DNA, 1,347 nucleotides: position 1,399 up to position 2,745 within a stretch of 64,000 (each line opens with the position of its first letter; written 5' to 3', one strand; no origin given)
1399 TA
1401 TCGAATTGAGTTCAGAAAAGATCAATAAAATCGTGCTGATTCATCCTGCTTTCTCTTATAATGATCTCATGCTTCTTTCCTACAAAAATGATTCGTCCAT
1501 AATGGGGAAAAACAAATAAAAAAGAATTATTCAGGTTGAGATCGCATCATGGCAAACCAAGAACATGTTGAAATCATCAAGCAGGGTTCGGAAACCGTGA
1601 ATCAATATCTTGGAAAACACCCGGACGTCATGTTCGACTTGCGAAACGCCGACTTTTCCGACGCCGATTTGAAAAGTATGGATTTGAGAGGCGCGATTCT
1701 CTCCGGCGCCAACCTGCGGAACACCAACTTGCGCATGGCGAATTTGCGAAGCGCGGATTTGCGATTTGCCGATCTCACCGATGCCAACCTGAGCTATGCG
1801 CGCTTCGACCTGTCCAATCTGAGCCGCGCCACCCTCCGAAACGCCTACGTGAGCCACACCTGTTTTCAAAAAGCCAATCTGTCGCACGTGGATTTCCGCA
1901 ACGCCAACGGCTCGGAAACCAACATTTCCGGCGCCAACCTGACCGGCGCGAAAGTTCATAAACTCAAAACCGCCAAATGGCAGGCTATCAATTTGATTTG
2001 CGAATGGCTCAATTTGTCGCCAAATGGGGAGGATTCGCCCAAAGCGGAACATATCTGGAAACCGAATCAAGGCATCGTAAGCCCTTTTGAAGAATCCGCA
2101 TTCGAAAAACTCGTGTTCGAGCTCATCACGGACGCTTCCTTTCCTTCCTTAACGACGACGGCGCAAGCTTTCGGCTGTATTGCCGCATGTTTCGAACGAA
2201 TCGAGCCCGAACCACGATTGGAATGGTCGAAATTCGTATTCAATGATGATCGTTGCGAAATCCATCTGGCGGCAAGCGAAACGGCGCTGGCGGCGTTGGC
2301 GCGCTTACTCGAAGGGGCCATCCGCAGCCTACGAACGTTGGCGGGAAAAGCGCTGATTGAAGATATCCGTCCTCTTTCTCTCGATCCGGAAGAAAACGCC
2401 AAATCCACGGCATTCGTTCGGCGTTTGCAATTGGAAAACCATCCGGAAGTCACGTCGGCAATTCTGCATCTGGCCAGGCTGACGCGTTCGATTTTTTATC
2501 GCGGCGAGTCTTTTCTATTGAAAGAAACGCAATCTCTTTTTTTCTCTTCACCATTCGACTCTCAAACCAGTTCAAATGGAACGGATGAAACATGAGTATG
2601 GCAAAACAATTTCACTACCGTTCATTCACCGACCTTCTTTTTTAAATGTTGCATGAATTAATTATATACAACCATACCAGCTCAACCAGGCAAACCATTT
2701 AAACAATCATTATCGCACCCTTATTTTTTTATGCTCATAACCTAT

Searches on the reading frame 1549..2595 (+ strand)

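Call 80: search_protein_families(library=pfam, proteins=[window:1549-2595:+], max_evalue=0.001)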
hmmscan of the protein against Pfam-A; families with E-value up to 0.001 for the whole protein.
window:1549-2595:+ (348 aa): 3 families
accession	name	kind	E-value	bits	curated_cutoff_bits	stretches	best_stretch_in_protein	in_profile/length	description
PF00805.28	Pentapeptide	-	1.5e-26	92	20.2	3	34-72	1-39/40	Pentapeptide repeats (8 copies)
PF13599.13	Pentapeptide_4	-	7.9e-16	58.3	38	2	81-141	13-73/78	Pentapeptide repeat region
PF13576.12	Pentapeptide_3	-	1.8e-06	28.5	27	0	52-95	2-48/48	Pentapeptide repeats (9 copies)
